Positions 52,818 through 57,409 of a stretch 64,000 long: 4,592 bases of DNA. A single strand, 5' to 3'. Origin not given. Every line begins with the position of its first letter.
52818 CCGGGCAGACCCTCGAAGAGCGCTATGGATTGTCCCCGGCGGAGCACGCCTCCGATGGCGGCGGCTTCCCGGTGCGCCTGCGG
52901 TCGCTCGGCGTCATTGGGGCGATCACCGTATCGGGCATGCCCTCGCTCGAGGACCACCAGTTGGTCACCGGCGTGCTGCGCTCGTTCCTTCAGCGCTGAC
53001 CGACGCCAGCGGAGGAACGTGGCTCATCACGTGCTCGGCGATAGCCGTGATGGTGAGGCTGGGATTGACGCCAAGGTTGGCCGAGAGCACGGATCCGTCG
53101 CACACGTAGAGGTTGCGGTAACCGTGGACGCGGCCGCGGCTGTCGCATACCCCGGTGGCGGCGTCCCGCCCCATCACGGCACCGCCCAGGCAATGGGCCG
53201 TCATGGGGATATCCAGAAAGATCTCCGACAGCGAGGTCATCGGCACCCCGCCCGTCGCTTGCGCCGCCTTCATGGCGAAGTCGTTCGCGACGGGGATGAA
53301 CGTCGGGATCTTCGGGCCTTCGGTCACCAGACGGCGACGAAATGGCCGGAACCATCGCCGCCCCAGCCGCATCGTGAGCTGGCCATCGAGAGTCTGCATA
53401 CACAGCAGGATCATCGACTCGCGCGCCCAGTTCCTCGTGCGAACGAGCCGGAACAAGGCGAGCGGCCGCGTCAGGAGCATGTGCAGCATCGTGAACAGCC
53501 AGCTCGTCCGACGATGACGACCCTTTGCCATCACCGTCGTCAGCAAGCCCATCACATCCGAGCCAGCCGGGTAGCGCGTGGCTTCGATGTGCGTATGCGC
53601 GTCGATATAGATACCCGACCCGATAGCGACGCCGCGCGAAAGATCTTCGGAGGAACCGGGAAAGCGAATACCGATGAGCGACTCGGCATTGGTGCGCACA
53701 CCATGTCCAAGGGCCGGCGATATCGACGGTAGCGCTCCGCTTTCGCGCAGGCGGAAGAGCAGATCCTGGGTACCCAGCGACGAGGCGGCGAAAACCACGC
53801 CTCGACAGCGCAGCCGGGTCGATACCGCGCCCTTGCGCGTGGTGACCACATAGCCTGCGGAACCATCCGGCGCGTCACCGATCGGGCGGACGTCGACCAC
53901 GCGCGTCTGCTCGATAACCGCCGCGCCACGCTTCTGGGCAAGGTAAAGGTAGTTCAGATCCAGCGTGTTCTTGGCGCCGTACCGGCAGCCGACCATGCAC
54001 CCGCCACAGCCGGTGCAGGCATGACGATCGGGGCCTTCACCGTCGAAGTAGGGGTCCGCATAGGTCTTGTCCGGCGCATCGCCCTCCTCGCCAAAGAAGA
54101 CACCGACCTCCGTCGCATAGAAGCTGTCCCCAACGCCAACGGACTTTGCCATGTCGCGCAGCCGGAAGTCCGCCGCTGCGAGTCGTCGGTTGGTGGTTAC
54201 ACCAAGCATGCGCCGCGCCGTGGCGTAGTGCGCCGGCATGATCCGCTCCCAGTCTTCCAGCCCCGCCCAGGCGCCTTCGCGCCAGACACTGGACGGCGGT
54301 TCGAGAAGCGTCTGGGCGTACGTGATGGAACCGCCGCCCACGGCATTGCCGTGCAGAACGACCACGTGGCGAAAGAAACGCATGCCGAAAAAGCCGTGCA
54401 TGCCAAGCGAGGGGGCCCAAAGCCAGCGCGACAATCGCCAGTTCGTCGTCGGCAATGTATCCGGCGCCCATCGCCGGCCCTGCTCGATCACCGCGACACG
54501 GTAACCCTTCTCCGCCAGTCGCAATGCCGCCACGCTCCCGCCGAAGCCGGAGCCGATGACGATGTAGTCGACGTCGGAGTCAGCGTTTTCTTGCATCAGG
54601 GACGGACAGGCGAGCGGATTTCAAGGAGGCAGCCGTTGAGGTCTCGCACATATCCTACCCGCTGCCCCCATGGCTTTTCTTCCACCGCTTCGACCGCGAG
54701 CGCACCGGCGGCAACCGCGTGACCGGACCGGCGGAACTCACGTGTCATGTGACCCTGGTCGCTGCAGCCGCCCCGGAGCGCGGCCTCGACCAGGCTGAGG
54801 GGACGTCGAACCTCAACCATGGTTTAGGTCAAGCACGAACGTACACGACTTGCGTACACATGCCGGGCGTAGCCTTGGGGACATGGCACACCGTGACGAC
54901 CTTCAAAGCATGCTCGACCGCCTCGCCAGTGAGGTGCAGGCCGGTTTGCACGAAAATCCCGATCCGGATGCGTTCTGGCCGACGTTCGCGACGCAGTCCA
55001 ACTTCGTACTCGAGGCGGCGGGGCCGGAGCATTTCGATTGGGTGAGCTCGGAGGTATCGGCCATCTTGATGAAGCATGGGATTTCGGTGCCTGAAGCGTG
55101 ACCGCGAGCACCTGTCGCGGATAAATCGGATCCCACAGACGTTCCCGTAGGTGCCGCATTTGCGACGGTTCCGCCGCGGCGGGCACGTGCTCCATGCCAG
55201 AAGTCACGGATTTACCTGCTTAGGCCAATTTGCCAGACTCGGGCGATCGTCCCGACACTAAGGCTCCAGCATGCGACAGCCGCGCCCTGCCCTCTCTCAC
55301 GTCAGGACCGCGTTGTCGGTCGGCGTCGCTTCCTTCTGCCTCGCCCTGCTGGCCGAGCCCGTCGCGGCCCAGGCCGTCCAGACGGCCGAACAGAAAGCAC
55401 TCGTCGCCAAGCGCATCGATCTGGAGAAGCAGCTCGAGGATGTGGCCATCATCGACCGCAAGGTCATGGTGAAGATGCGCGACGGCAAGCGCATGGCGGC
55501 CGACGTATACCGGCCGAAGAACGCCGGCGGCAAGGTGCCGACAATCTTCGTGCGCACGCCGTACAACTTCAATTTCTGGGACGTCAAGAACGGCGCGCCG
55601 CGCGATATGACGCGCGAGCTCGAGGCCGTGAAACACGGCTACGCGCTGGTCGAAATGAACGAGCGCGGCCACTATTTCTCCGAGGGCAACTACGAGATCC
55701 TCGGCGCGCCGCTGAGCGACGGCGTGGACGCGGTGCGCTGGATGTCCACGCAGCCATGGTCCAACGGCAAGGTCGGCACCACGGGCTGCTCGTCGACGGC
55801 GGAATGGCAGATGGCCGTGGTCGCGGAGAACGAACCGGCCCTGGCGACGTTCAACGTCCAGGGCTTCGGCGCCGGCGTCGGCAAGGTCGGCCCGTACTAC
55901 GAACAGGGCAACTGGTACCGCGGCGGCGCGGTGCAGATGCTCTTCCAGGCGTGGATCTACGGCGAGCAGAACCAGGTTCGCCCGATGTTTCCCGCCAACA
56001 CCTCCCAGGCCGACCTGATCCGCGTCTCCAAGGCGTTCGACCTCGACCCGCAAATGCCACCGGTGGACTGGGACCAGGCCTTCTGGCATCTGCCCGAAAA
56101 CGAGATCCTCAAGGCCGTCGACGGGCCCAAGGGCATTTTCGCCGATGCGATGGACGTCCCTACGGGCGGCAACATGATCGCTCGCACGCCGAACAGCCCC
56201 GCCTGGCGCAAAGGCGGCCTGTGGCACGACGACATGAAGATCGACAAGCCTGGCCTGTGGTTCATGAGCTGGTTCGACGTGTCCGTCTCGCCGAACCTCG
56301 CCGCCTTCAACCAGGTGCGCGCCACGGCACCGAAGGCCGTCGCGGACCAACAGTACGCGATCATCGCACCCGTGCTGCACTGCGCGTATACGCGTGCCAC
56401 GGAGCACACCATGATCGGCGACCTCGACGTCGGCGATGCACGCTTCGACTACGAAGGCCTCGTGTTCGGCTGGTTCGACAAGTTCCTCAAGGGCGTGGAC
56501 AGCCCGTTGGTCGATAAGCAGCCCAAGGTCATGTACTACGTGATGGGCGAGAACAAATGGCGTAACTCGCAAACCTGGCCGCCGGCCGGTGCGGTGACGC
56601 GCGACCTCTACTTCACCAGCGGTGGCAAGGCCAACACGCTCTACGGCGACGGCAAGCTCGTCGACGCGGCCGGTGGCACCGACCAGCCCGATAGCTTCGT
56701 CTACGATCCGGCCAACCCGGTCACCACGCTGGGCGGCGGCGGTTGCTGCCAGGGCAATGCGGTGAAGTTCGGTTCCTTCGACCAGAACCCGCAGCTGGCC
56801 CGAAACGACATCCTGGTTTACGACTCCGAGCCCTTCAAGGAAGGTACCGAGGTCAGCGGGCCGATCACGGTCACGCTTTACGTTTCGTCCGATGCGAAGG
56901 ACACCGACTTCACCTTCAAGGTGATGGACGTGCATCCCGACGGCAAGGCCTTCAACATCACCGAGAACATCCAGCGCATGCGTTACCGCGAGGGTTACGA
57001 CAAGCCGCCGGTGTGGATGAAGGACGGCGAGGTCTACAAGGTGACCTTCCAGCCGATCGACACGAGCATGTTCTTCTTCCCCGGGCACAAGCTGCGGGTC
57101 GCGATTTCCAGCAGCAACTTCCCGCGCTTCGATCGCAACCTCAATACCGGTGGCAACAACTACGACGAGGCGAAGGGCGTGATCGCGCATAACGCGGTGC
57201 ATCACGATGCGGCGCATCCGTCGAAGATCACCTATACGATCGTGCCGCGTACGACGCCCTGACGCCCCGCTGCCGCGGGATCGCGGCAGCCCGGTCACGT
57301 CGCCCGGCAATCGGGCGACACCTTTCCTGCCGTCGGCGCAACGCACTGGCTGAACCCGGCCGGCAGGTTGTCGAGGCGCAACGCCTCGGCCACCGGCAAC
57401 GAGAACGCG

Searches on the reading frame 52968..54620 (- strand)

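Call 92: search_protein_families(library=pfam, proteins=[window:52968-54620:-], max_evalue=0.00001)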
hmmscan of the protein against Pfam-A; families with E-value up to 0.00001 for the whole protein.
window:52968-54620:- (551 aa): 6 families
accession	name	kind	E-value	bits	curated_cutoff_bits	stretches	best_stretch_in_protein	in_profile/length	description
PF05199.19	GMC_oxred_C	-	8.1e-18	65.8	24.6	1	473-528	84-139/139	GMC oxidoreductase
PF01266.30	DAO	-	1.7e-11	44.7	27.9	1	18-66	1-45/353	FAD dependent oxidoreductase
PF00732.25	GMC_oxred_N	-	9.4e-08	32.6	23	0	200-289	109-198/218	GMC oxidoreductase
PF00890.30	FAD_binding_2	-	3.4e-07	30.2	20.4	1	18-49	1-32/414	FAD binding domain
PF13450.12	NAD_binding_8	-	4.6e-07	30.5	21.9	1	21-58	1-38/68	NAD(P)-binding Rossmann-like domain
PF07992.20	Pyr_redox_2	-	5.5e-06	26.4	26.1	1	18-52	2-36/291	Pyridine nucleotide-disulphide oxidoreductase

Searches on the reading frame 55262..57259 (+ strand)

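Call 92: search_protein_families(library=pfam, proteins=[window:55262-57259:+], max_evalue=0.00001)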
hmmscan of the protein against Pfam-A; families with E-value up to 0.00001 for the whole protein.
window:55262-57259:+ (666 aa): 2 families
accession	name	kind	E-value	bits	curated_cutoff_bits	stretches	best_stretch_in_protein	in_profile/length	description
PF08530.16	PepX_C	-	6.4e-45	154.1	22.5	1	417-656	3-216/217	X-Pro dipeptidyl-peptidase C-terminal non-catalytic domain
PF02129.25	Peptidase_S15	-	1.5e-34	120.3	23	1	74-371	1-258/262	X-Pro dipeptidyl-peptidase (S15 family)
